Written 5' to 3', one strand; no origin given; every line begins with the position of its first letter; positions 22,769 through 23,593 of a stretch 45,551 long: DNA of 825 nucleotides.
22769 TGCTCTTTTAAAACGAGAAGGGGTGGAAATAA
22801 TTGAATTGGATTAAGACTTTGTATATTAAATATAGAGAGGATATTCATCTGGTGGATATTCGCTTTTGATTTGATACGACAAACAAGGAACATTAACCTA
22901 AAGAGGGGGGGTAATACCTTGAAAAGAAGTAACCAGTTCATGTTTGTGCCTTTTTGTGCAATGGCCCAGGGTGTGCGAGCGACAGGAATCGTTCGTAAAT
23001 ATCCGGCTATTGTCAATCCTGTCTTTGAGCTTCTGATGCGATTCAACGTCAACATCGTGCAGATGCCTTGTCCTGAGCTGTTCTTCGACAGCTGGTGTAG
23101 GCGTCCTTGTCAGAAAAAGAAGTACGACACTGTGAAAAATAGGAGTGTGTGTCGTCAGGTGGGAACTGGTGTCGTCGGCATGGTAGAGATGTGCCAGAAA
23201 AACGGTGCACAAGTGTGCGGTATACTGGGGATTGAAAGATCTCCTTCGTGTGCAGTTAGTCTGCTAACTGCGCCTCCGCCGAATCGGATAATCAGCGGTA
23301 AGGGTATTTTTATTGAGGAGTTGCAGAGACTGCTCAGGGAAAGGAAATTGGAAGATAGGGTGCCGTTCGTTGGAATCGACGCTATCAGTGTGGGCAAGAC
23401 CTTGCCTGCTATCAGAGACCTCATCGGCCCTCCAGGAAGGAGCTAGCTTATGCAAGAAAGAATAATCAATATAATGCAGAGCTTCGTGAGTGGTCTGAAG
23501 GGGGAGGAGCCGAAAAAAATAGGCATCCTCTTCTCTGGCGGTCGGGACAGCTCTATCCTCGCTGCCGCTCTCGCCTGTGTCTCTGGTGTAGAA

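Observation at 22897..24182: GC-rich two-gene island (DUF523-like Fe-S-type protein plus PP-loop ATPase) placed directly after a native DUF523 gene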

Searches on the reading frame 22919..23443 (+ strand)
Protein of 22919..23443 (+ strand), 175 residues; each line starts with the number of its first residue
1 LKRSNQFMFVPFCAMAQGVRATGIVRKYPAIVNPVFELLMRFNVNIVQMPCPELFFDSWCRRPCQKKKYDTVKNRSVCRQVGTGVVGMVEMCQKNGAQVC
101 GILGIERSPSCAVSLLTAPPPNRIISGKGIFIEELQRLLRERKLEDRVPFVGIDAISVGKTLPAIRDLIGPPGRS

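Call 4: search_protein_families(library=pfam, proteins=[window:22919-23443:+], max_evalue=1)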
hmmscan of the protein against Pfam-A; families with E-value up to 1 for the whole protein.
window:22919-23443:+ (175 aa): 1 family
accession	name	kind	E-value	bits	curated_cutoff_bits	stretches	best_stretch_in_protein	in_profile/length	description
PF04463.17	2-thiour_desulf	-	0.00069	20.1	34.7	1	13-137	6-131/141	2-thiouracil desulfurase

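Call 5: search_protein_families(library=ncbifam, proteins=[window:22919-23443:+], max_evalue=1)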
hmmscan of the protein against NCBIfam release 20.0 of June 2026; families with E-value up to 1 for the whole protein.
window:22919-23443:+ (175 aa): 2 families
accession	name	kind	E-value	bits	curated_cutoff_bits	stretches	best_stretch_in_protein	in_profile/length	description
NF045597.1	TudS_rel_CD3072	equivalog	2.6e-27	95.4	130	1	6-153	3-144/148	CD3072 family TudS-related putative desulfidase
NF050063.1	ProtGlycPglJ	equivalog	0.054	12.7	500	1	124-155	226-257/363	N-acetylgalactosamine-N,N'-diacetylbacillosaminyl-diphospho-undecaprenol 4-alpha-N-acetylgalactosaminyltransferase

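Call 16: find_homologous_proteins(query=window:22919-23443:+)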
Query window:22919-23443:+ (175 aa): 23 proteins with E <= 0.001 among 69 candidates.
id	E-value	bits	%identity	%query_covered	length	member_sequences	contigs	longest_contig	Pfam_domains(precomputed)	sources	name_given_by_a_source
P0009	2.9e-108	377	100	96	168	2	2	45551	-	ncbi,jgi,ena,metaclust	metaclust:\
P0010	9.0e-61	223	59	95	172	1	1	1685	-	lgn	-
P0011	3.4e-55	204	56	97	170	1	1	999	-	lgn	-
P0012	8.4e-55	203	53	97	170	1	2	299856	-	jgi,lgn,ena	-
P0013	2.8e-53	198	52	97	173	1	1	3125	-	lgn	-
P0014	2.0e-51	192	53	95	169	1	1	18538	PF27735.1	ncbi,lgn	-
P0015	2.9e-51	192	57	93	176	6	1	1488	PF27735.1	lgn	-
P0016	1.1e-50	190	54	97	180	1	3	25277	PF04463.18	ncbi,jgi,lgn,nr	ncbi:MAG: DUF523 domain-containing protein [Parcubacteria group bacterium]|nr:DUF523 domain-containi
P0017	2.2e-49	186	50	97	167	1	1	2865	-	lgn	-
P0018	5.8e-49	184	53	97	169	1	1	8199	-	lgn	-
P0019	4.8e-48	181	74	61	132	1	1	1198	-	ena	-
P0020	5.3e-48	181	53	97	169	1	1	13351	-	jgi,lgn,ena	-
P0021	2.6e-47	179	52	93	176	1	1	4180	-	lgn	-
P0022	3.3e-46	175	51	97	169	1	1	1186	PF27735.1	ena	-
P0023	7.8e-46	174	52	97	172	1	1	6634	PF27735.1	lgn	-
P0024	8.6e-45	171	48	97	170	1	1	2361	PF27735.1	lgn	-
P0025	2.4e-36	143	40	97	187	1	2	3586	PF04463.18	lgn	-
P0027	8.5e-34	135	39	97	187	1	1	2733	PF04463.18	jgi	jgi:predicted secreted protein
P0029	4.2e-20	90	33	96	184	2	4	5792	PF04463.18,PF27735.1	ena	-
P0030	1.0e-17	82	35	97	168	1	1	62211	PF04463.18,PF27735.1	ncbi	-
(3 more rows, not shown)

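Call 17: find_encoding_contigs(protein=P0012, flank=6000, max_places=2)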
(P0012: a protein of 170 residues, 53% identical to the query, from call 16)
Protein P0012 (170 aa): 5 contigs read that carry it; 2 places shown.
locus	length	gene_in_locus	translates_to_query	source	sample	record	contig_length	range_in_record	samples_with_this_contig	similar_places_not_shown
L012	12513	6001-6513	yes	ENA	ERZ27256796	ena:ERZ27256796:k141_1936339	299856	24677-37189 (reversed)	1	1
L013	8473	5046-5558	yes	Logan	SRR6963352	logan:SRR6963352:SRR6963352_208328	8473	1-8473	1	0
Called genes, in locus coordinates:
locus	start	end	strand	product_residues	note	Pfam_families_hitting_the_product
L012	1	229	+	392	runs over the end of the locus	PF22694:CtpB_N-like, PF00595:PDZ, PF13180:PDZ_2, PF17820:PDZ_6, PF03572:Peptidase_S41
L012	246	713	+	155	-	PF01281:Ribosomal_L9_N, PF03948:Ribosomal_L9_C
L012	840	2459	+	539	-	PF06418:CTP_synth_N, PF00117:GATase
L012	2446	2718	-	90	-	PF01016:Ribosomal_L27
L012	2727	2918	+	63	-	-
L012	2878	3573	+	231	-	PF01255:Prenyltransf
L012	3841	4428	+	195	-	-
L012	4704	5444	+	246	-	-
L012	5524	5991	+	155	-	PF04463:2-thiour_desulf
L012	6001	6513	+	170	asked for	-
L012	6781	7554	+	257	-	PF13489:Methyltransf_23, PF08241:Methyltransf_11, PF08242:Methyltransf_12 (faint), PF13649:Methyltransf_25, PF13847:Methyltransf_31 (weak)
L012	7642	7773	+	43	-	-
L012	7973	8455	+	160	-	PF09573:RE_TaqI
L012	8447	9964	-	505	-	PF01726:LexA_DNA_bind, PF00717:Peptidase_S24, PF01555:N6_N4_Mtase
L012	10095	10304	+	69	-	PF01844:HNH (weak)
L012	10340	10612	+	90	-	PF11950:DUF3467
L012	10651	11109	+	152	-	PF13411:MerR_1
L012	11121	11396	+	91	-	-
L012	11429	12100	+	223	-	-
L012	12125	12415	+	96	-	-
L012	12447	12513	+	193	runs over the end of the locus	-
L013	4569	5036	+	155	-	PF04463:2-thiour_desulf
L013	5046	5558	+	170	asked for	-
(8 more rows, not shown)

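Call 18: find_encoding_contigs(protein=P0016, flank=6000, max_places=3)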
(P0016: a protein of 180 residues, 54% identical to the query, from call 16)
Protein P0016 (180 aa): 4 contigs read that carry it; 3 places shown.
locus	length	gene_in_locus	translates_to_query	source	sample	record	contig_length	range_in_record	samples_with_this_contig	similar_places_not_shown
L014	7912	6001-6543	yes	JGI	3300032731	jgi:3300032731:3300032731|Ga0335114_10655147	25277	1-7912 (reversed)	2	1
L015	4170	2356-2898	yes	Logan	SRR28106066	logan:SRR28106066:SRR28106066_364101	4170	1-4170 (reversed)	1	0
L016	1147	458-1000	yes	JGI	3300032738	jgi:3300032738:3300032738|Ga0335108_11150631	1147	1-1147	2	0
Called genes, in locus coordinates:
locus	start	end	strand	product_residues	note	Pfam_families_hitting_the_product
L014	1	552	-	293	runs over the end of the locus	PF07549:Sec_GG, PF02355:SecD_SecF_C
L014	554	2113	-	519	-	PF21760:SecD_1st, PF22599:SecDF_P1_head, PF02355:SecD_SecF_C, PF03176:MMPL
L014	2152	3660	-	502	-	PF01839:FG-GAP (faint), PF13517:FG-GAP_3 (weak), PF03734:YkuD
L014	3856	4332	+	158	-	-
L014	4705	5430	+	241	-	PF06508:QueC (weak)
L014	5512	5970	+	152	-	PF04463:2-thiour_desulf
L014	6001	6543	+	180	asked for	PF04463:2-thiour_desulf (weak)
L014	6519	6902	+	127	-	PF13646:HEAT_2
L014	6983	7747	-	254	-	PF01790:LGT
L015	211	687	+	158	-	-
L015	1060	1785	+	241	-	PF06508:QueC (weak)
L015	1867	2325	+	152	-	PF04463:2-thiour_desulf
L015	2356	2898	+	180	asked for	PF04463:2-thiour_desulf (weak)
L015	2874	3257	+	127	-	PF13646:HEAT_2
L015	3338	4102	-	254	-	PF01790:LGT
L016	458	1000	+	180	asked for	PF04463:2-thiour_desulf (weak)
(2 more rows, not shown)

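Call 19: find_encoding_contigs(protein=P0014, flank=6000, max_places=2)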
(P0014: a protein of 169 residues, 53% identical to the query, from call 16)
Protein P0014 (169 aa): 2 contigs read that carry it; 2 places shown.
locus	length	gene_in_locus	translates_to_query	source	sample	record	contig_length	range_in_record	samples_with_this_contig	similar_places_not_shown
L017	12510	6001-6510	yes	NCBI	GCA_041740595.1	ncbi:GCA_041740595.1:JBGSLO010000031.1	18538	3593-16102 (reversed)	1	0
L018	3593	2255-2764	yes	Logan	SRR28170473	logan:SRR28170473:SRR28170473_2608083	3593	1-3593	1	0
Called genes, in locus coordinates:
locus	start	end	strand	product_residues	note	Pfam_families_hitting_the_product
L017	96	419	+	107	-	PF08984:DUF1858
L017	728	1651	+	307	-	PF01544:CorA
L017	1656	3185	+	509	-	PF02885:Glycos_trans_3N, PF00591:Glycos_transf_3, PF07831:PYNP_C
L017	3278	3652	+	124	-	-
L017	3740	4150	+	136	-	-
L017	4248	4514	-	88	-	-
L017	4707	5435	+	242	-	PF06508:QueC (faint)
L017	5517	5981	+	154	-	PF04463:2-thiour_desulf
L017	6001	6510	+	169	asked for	PF27735:2-thiour_desulf_put (faint)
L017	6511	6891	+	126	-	PF02985:HEAT (faint), PF13646:HEAT_2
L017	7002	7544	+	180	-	PF01475:FUR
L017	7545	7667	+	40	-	PF13240:Zn_Ribbon_1 (faint), PF09297:Zn_ribbon_NUD (weak)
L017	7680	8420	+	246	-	PF02463:SMC_N (faint), PF00005:ABC_tran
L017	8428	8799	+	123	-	PF05899:Cupin_3 (weak), PF07883:Cupin_2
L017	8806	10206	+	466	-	PF19295:SufBD_N, PF01458:SUFBD_core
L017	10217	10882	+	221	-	PF01458:SUFBD_core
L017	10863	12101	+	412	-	PF00155:Aminotran_1_2, PF00266:Aminotran_5, PF01041:DegT_DnrJ_EryC1 (weak)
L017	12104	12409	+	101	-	-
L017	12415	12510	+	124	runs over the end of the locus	PF01592:NifU_N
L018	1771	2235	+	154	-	PF04463:2-thiour_desulf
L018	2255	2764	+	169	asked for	PF27735:2-thiour_desulf_put (faint)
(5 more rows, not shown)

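Call 32: search_solved_structures(query=window:22919-23443:+, max_evalue=10, show_alignments=2)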
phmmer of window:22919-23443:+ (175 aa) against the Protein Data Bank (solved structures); distinct sequences matched with E-value up to 10: 1.
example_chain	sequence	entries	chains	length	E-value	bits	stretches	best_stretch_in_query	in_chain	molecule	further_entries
8b02_A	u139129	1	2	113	0.62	13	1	35-75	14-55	DRBM domain-containing protein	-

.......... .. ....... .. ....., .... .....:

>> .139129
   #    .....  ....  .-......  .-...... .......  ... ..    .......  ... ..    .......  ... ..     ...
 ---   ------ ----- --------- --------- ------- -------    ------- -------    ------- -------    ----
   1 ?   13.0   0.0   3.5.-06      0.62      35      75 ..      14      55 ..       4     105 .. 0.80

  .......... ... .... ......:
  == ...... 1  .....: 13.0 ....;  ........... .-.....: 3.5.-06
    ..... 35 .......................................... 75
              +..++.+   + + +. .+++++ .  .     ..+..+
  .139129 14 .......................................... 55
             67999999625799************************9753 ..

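Call 33: search_protein_families(library=padloc, proteins=[window:22919-23443:+], max_evalue=0.1)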
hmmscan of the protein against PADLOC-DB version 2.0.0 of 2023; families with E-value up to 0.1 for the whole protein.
window:22919-23443:+ (175 aa): 0 families

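Call 35: search_protein_families(library=phrogs, proteins=[window:22919-23443:+], max_evalue=0.01)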
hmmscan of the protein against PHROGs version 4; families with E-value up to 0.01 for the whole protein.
window:22919-23443:+ (175 aa): 0 families

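Call 43: find_related_loci(query=A3, collection=viral_contigs, flank=8000)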
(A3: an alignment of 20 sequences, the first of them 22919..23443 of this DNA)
Query A3 (175 aa) in viral_contigs; peptide patterns used: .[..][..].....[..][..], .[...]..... (x = any residue, [..] = any of these).
29 stretches matched a pattern; 1 encode a relative of the query (tblastn E <= 1e-3); 1 distinct loci.
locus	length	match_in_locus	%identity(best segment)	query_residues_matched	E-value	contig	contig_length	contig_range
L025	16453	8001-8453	30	2-153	7e-12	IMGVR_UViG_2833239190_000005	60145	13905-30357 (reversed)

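Call 50: search_protein_families(library=pfam, proteins=[L025:8542-10191:+], max_evalue=0.001)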
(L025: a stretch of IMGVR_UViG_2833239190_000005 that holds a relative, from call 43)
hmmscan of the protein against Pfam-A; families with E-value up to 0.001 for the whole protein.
L025:8542-10191:+ (550 aa): 0 families

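Call 54: search_protein_families(library=ncbifam, proteins=[L025:8542-10191:+], max_evalue=0.01)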
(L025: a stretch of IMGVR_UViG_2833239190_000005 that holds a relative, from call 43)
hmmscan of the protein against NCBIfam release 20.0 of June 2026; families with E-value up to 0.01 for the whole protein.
L025:8542-10191:+ (550 aa): 0 families

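Call 72: predict_structure(alignment_id=A3)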
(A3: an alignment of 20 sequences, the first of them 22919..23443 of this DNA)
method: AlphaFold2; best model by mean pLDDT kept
length: 175 residues; sequences in the alignment: 20
mean_pLDDT: 90.2   pTM: 0.87
mean pLDDT of the five models: 90.2, 89.7, 89.2, 88.9, 88.1
residues with pLDDT >= 90: 129; 70-90: 32; 50-70: 11; < 50: 3
segments of 3 or more residues with pLDDT < 50: 173-175
pLDDT, mean of each block of 10 residues (from residue 1): 89 82 62 93 96 90 90 98 98 97 95 90 90 98 96 91 94 53
secondary structure, 60 per line:
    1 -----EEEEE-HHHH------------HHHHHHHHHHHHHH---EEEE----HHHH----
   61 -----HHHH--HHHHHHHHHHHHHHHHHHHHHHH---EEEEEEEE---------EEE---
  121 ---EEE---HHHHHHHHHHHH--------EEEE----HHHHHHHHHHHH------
elements in order: E6-10 H12-15 H28-41 E45-48 H53-56 H66-69 H72-94 E98-105 E115-117 E124-126 H130-141 E150-153 H158-169

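Call 74: fold_search(model_id=the predicted structure, library=pdb)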
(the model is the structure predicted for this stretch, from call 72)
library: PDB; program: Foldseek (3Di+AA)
matches with E <= 10: 796; with E <= 0.001: 5
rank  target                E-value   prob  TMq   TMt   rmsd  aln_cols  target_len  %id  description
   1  6z92_B                2.8e-04  1.00  0.50  0.56   5.2       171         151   15  [4Fe-4S]-dependent thiouracil desulfidase TudS (DUF523Vcz) solved by Fe-SAD phasing (released 2020-09-30)
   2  6z96_A                5.6e-04  1.00  0.48  0.53   5.7       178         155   18  [4Fe-4S]-dependent thiouracil desulfidase TudS (DUF523Vcz) soaked with 4-thiouracil (12.65 keV, 7.125 keV (Fe-SAD) and (released 2020-09-30)
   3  6zw9_A                6.8e-04  1.00  0.50  0.56   5.2       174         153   17  [4Fe-4S]-dependent thiouracil desulfidase TudS (DUF523Vcz) soaked with 4-thiouracil (S-SAD data) (released 2020-09-30)
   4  6z93_A                8.8e-04  1.00  0.49  0.54   5.5       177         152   19  [4Fe-4S]-dependent thiouracil desulfidase TudS (DUF523Vcz) (released 2020-09-30)
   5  6z92_A                1.0e-03  1.00  0.50  0.56   5.1       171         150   18  [4Fe-4S]-dependent thiouracil desulfidase TudS (DUF523Vcz) solved by Fe-SAD phasing (released 2020-09-30)
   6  7vmx_B                1.4e-02  0.51  0.32  0.20   9.5       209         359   10  The Crystal Structure of EF-Tu and EF-Ts complex from Mycobacterium tuberculosis (released 2022-10-12)
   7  3lud_B                1.6e-02  0.69  0.29  0.35   7.7       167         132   10  Crystal structure of MID domain from hAGO2 in complex with AMP (released 2010-05-26)
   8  7tog                  2.4e-02  0.57  0.35  0.20   8.7       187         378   10  Crystal structure of carbohydrate esterase PbeAcXE, apoenzyme (released 2022-04-13)
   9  5odh_D                2.6e-02  0.89  0.39  0.47   6.8       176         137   10  Heterodisulfide reductase / [NiFe]-hydrogenase complex from Methanothermococcus thermolithotrophicus soaked with heter (released 2017-08-30)
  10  2o6h_A                2.9e-02  0.90  0.41  0.47   5.6       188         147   10  Lumazine synthase RibH1 from Brucella melitensis (Gene BMEI1187, Swiss-Prot entry Q8YGH2) complexed with inhibitor 5-N (released 2007-08-14)
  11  3luc_B                4.8e-02  0.63  0.34  0.41   7.1       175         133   10  Crystal structure of MID domain from hAGO2 (released 2010-05-26)
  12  4q7j_B                4.8e-02  0.30  0.32  0.20   9.2       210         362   10  Complex structure of viral RNA polymerase (released 2014-08-27)
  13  3luj_A                5.9e-02  0.41  0.28  0.34   7.9       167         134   10  Crystal structure of MID domain from hAGO2 in complex with UMP (released 2010-05-26)
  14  6cv6_D                5.9e-02  0.30  0.29  0.33   9.5       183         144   10  Crystal structure of 3-dehydroquinate dehydratase, type II, from Burkholderia phymatum STM815 (released 2018-04-11)
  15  2f59_A                7.6e-02  0.66  0.38  0.44   6.7       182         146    9  Lumazine synthase RibH1 from Brucella abortus (Gene BruAb1_0785, Swiss-Prot entry Q57DY1) complexed with inhibitor 5-N (released 2006-11-28)
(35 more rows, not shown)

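Call 78: search_dna_similar(query=window:22919-23443:+, collection=phages, mode=protein, max_evalue=0.001, max_rows=15)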
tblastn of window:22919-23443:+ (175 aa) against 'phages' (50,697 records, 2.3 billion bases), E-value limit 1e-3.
No match.

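Call 85: find_related_loci(query=A3, collection=metagenome_contigs, flank=4000)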
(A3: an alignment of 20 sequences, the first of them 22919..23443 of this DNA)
Query A3 (175 aa) in metagenome_contigs; peptide patterns used: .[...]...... (x = any residue, [..] = any of these).
410 stretches matched a pattern; 359 encode a relative of the query (tblastn E <= 1e-3); the best 80 are kept; 80 distinct loci.
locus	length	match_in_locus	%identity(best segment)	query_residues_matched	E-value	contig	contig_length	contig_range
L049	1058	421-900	57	1-162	3e-60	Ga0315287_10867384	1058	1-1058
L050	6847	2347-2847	53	1-169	1e-54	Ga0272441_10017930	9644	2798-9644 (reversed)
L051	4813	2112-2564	55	1-153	2e-51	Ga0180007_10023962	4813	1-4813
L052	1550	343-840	44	1-170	1e-46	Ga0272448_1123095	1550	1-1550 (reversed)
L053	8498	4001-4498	44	1-170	1e-42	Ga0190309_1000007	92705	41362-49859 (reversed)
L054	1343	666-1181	38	1-174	1e-39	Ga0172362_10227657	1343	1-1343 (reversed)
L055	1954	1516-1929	43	1-139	6e-35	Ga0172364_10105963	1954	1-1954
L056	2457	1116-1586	40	2-157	1e-29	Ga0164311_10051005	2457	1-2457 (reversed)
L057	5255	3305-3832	34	2-169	5e-29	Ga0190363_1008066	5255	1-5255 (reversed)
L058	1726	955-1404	40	3-152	1e-28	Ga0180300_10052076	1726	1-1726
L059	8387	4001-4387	42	3-146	3e-28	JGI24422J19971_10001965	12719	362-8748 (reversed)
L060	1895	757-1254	36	3-166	2e-28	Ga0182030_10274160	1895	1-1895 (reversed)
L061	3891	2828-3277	36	13-169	7e-28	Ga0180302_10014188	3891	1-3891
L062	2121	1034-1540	34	2-169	2e-27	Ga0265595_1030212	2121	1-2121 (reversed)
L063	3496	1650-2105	40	1-154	2e-27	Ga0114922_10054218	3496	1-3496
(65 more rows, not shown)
